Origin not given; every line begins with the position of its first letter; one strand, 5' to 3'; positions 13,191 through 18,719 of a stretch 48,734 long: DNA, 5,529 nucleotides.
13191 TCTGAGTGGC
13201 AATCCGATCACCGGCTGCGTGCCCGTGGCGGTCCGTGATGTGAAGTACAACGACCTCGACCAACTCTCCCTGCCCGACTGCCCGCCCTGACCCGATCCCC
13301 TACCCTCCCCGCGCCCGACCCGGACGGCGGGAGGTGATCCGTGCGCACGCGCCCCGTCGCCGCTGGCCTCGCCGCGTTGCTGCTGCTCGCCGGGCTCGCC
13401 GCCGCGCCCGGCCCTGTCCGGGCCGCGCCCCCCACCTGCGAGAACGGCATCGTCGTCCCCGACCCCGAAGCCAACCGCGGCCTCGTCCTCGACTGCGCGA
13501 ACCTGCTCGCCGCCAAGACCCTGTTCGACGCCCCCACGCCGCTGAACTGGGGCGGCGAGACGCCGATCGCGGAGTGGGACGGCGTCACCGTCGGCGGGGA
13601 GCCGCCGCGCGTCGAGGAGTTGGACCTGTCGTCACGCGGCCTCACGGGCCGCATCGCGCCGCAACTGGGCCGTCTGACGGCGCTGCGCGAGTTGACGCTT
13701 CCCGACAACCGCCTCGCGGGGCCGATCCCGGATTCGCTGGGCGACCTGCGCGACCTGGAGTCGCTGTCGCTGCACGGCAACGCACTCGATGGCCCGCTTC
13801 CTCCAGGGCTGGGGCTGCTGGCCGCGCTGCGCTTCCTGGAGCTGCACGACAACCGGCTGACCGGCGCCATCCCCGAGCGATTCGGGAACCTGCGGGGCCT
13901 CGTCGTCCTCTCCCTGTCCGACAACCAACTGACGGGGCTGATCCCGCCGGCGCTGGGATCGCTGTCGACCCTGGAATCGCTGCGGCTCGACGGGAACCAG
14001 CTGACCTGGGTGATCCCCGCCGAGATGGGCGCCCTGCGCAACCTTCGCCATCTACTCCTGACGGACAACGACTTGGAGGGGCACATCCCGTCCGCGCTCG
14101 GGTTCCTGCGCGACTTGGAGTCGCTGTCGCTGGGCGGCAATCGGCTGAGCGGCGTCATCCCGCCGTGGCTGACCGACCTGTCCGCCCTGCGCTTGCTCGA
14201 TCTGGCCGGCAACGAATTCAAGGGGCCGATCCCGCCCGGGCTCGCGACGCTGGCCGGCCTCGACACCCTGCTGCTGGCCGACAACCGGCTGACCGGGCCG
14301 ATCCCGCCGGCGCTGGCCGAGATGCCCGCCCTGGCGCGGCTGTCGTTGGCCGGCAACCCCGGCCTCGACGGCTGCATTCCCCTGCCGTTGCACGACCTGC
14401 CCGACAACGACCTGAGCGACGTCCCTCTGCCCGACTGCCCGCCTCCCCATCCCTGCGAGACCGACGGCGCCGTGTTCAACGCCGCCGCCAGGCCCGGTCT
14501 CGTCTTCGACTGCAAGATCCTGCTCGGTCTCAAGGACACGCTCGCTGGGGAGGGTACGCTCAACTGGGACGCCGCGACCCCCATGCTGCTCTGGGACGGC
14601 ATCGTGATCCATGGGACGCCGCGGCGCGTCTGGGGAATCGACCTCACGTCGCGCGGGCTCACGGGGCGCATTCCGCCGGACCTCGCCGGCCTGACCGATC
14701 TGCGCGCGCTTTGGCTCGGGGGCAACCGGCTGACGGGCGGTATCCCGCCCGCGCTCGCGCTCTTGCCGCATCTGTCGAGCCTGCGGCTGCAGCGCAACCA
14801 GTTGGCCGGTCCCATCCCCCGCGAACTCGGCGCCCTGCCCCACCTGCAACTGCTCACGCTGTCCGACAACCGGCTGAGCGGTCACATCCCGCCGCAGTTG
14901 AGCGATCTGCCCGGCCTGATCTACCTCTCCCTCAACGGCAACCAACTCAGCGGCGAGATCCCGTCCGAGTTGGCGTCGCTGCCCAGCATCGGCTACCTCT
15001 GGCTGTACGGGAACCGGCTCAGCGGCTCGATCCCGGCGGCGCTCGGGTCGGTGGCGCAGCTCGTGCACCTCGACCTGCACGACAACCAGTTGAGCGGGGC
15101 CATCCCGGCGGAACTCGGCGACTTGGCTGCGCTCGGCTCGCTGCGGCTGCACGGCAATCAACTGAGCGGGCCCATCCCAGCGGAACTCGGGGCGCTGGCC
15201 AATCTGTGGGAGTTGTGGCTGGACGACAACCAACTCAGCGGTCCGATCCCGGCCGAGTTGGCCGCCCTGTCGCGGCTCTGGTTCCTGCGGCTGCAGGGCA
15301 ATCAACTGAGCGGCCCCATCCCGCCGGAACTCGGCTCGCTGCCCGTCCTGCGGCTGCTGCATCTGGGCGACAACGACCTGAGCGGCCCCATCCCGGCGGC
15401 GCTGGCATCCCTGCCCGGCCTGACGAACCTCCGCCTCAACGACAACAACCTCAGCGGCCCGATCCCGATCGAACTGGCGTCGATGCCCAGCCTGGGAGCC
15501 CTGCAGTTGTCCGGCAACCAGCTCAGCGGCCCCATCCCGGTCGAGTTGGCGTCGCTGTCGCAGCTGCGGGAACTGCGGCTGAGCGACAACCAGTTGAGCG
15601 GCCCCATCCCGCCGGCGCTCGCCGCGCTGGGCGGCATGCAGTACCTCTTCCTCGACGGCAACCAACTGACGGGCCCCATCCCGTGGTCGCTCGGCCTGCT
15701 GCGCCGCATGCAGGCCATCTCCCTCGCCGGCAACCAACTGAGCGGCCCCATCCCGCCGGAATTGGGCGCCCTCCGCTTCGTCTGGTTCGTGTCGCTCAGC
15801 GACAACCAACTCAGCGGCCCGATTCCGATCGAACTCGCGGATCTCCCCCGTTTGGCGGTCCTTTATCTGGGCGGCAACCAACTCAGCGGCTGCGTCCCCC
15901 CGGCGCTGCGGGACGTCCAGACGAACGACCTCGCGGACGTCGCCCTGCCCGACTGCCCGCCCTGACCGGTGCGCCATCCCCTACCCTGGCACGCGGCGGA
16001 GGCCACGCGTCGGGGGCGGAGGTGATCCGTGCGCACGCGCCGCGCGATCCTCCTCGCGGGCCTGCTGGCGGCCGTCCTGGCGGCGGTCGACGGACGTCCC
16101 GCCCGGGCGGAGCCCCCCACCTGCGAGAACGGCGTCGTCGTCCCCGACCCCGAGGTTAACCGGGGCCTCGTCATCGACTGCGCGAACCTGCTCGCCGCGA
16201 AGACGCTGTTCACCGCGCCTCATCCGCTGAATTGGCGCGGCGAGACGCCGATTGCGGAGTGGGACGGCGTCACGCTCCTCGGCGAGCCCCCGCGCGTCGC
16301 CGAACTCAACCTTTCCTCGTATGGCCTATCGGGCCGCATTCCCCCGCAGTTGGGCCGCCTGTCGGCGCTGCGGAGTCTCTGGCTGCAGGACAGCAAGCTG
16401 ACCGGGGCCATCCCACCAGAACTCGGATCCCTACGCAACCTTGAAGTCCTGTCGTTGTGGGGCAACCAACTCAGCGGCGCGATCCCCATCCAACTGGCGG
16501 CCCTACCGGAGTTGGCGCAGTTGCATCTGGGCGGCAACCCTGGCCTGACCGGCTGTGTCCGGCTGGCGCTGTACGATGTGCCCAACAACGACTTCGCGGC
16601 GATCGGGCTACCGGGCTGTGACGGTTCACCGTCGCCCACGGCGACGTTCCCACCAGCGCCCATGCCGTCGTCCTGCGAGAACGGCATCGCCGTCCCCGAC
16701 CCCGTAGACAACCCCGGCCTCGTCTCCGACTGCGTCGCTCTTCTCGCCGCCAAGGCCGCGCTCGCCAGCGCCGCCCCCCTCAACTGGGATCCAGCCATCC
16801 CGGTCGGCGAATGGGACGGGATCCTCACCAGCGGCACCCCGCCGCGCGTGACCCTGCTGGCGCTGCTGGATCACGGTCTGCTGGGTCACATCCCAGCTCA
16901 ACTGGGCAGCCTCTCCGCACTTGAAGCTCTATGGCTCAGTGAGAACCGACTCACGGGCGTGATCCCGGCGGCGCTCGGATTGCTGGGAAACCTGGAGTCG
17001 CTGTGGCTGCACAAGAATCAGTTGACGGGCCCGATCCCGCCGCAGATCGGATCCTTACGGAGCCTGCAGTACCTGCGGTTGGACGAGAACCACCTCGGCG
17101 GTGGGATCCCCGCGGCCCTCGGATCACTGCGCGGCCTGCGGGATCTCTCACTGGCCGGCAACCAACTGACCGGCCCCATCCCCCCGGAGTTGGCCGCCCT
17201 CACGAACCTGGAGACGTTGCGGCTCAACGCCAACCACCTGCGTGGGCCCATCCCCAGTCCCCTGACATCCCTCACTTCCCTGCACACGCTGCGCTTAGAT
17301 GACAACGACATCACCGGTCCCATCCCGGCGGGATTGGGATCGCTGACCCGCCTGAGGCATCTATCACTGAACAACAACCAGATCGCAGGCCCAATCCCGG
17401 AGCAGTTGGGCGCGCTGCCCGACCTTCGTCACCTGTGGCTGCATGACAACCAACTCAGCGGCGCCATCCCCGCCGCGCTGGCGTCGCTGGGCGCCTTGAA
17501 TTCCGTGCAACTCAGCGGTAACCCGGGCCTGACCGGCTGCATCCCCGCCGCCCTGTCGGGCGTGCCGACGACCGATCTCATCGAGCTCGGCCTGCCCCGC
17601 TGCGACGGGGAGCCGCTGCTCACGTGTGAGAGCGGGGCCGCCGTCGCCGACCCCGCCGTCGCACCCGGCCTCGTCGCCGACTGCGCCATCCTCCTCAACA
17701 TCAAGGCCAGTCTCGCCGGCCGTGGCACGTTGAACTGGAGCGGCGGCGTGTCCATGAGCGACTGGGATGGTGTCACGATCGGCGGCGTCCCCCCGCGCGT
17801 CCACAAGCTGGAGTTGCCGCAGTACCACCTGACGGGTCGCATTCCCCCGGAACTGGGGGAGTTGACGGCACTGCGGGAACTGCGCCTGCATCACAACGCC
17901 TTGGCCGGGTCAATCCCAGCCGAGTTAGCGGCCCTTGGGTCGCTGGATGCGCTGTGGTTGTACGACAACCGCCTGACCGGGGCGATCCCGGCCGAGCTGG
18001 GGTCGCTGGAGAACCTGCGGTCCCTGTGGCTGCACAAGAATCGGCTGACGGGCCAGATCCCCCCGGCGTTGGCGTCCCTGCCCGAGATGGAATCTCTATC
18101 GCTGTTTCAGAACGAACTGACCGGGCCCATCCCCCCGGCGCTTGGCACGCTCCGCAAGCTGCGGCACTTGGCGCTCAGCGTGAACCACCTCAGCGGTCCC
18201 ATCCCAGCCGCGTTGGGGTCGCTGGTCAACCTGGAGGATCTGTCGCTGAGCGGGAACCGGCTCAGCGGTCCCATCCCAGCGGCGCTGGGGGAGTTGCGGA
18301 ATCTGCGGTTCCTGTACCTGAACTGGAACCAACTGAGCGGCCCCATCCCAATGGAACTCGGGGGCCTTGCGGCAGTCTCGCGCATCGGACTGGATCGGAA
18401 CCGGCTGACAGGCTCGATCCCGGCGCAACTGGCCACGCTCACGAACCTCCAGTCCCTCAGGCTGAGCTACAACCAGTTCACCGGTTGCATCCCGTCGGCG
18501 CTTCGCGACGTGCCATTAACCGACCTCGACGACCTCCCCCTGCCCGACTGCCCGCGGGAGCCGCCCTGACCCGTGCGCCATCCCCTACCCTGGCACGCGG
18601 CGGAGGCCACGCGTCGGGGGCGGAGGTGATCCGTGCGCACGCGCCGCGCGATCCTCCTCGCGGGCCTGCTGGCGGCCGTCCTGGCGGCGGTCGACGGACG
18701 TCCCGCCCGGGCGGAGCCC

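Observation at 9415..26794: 17.4 kb tandem array of six co-oriented genes encoding about 5,700 aa of secreted, multi-module LRR protein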

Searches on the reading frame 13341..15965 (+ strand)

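Call 5: search_protein_families(library=pfam, proteins=[window:13341-15965:+], max_evalue=0.01)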
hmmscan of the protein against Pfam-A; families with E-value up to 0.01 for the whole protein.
window:13341-15965:+ (874 aa): 8 families
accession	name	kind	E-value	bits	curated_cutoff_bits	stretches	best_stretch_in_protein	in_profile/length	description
PF00560.39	LRR_1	-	7e-84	257.9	20.6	0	187-208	2-23/23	Leucine Rich Repeat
PF13855.12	LRR_8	-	1.5e-67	223.6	27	9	163-221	3-61/61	Leucine rich repeat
PF12799.13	LRR_4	-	7.4e-55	182.2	27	6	525-563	2-38/44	Leucine Rich repeats (2 copies)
PF23598.1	LRR_14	-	2.4e-33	115.8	40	5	157-264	43-146/353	Leucine-rich repeat region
PF24758.1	LRR_At5g56370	-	1.2e-05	25.5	27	0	695-752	14-73/227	FBD-associated F-box protein At5g56370, LRR repeats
PF25019.1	LRR_R13L1-DRL21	-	1.5e-05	25.3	27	0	476-531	69-124/127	R13L1/DRL21 LRRs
PF24141.1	LRR_ComC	-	0.00012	22.3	27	0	700-783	200-275/288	EGF-like domain-containing protein ComC LRR domain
PF14580.12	LRR_9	-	0.0031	17.5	30.5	0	190-268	47-124/175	Leucine-rich repeat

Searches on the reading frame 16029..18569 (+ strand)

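Call 5: search_protein_families(library=pfam, proteins=[window:16029-18569:+], max_evalue=0.01)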
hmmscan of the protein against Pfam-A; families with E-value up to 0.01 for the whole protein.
window:16029-18569:+ (846 aa): 10 families
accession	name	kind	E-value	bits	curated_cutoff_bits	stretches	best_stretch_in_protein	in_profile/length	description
PF00560.39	LRR_1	-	1.9e-66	206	20.6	0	734-756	1-23/23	Leucine Rich Repeat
PF12799.13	LRR_4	-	7.4e-53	175.8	27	10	440-477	1-37/44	Leucine Rich repeats (2 copies)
PF13855.12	LRR_8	-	8.6e-49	163.6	27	9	709-769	1-61/61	Leucine rich repeat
PF23598.1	LRR_14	-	2.3e-40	138.9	40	5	363-496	42-175/353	Leucine-rich repeat region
PF23211.1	LRR_LRWD1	-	1.2e-12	48.4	28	1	90-176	18-102/190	Leucine-rich repeat and WD repeat-containing protein 1, LRR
PF25019.1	LRR_R13L1-DRL21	-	2.4e-11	44.1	27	0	84-143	65-124/127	R13L1/DRL21 LRRs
PF14580.12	LRR_9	-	2.1e-09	37.7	30.5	1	418-499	44-124/175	Leucine-rich repeat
PF24758.1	LRR_At5g56370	-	6.5e-08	32.9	27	0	388-452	7-73/227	FBD-associated F-box protein At5g56370, LRR repeats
PF13516.12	LRR_6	-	0.00014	22.1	23.4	0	804-818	2-16/24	Leucine Rich repeat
PF24141.1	LRR_ComC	-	0.00016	21.9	27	0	379-458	203-274/288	EGF-like domain-containing protein ComC LRR domain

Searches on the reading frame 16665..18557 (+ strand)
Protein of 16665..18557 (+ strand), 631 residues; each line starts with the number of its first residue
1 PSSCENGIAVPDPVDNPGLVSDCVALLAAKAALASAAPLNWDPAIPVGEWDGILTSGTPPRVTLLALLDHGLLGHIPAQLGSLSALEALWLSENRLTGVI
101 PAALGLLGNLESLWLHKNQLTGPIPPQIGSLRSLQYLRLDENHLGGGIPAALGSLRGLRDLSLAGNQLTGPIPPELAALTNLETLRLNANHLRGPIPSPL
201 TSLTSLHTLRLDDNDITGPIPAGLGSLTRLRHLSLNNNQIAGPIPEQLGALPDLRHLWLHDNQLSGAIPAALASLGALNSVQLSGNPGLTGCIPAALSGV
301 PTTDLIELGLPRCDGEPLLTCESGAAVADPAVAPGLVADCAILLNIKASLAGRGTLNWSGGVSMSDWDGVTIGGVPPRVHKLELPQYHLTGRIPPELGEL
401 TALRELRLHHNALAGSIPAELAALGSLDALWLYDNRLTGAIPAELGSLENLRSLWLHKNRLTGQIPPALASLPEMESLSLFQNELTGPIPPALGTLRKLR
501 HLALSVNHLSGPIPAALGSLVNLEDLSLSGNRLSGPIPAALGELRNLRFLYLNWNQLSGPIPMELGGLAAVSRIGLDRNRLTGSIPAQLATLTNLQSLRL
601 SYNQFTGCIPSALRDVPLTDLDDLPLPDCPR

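Call 36: predict_structure(alignment_id=A2)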
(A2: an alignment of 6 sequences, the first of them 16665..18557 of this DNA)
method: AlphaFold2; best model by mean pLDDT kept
length: 631 residues; sequences in the alignment: 6
mean_pLDDT: 86.0   pTM: 0.52
mean pLDDT of the five models: 86.0, 83.4, 83.2, 78.5, 77.1
residues with pLDDT >= 90: 385; 70-90: 147; 50-70: 74; < 50: 25
segments of 3 or more residues with pLDDT < 50: 1-3, 5-7, 37-45, 316-324
pLDDT, mean of each block of 10 residues (from residue 1): 49 70 78 57 48 61 77 78 87 85 90 92 94 95 94 95 95 95 96 93 95 94 92 93 91 89 89 72 81 68 56 52 51 73 79 67 73 85 88 91 95 95 95 97 96 98 97 97 98 96 98 97 97 98 96 98 95 98 94 95 94 92 91 69
secondary structure, 60 per line:
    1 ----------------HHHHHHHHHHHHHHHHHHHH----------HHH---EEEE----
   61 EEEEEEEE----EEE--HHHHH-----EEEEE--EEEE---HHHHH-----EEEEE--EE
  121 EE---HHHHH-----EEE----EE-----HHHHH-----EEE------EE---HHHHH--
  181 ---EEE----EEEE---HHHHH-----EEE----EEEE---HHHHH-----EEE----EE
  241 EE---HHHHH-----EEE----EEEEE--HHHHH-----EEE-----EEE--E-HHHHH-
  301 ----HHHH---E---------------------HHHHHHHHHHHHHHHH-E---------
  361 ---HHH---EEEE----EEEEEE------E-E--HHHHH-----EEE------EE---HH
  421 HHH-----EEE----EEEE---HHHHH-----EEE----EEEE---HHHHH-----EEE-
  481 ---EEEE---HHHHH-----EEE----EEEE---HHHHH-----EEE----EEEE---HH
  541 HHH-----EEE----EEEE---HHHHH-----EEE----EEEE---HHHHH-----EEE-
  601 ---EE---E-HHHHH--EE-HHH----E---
elements in order: H17-36 E53-56 E61-68 E73-75 H78-82 E88-92 E95-98 H102-106 E112-116 E119-122 H126-130 E136-138 H150-154 E160-162 H174-178 E184-186 E191-194 H198-202 E208-210 E215-218 H222-226 E232-234 E239-242 H246-250 E256-258 E263-267 H270-274 E280-282 E288-290 H295-299 H305-308 H334-349 E370-373 E378-383 H395-399 E405-407 H419-423 E429-431 E436-439 H443-447 E453-455 E460-463 H467-471 E477-479 E484-487 H491-495 E501-503 E508-511 H515-519 E525-527 E532-535 H539-543 E549-551 E556-559 H563-567 E573-575 E580-583 H587-591 E597-599 H611-615

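Call 76: fold_search(model_id=the predicted structure, library=pdb)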
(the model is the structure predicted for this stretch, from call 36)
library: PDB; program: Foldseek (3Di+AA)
matches with E <= 10: 1041; with E <= 0.001: 653
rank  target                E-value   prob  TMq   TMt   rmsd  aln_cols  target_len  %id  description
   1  5xjx_A                5.1e-36  1.00  0.40  0.46  14.1       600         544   32  Pre-formed plant receptor ERL1-TMM complex (released 2019-01-23)
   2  5xjo_A                2.5e-35  1.00  0.40  0.48  13.7       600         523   33  Plant receptor ERL1-TMM in complex with peptide EPF1 (released 2019-01-23)
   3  6s6q_A                1.2e-34  1.00  0.42  0.32  15.0       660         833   34  Crystal structure of the LRR ectodomain of the plant membrane receptor kinase GASSHO1/SCHENGEN3 from Arabidopsis thali (released 2020-01-29)
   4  5xkj_A                1.2e-33  1.00  0.41  0.50  13.5       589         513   33  Crystal structure of plant receptor ERL1-TMM in complexe with EPF2 (released 2019-01-23)
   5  5xkn_A                1.4e-33  1.00  0.40  0.46  14.0       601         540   32  Crystal structure of plant receptor ERL2 in complexe with EPFL4 (released 2019-01-23)
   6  4mna                  2.2e-33  1.00  0.42  0.41  15.4       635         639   31  Crystal structure of the free FLS2 ectodomains (released 2013-12-04)
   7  8wee_A                3.4e-33  1.00  0.37  0.36  15.9       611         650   30  Crystal structure of Arabidopsis thaliana MIK2 ectodomain in complex with SCOOP12 (released 2024-11-06)
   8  8web_A                3.6e-33  1.00  0.36  0.36  14.9       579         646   29  Crystal structure of Arabidopsis thaliana MIK2 ectodomain (released 2024-11-06)
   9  4mn8_A                1.1e-32  1.00  0.36  0.30  16.1       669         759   30  Crystal structure of flg22 in complex with the FLS2 and BAK1 ectodomains (released 2013-12-04)
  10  7odk_AAA              1.9e-32  1.00  0.36  0.39  16.0       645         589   27  Plant peptide hormone receptor H1 (released 2022-02-16)
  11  5hz0_B                3.7e-32  1.00  0.38  0.38  14.8       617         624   30  Plant peptide hormone receptor RGFR1 in complex with RGF2 (released 2017-04-05)
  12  8wei_A                3.7e-32  1.00  0.41  0.40  16.3       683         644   29  Crystal structure of Brassica napus MIK2 ectodomain (N393D mutant) (released 2024-11-06)
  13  5hz1_B                4.0e-32  1.00  0.38  0.38  14.7       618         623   30  Plant peptide hormone receptor RGFR1 in complex with RGF3 (released 2017-03-22)
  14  5hz3_B                4.4e-32  1.00  0.37  0.37  14.3       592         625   30  Plant peptide hormone receptor RGFR1 in complex with RGFR5 (released 2017-03-22)
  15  5hyx_B                4.4e-32  1.00  0.38  0.38  14.7       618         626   30  Plant peptide hormone receptor RGFR1 in complex with RGF1 (released 2017-01-11)
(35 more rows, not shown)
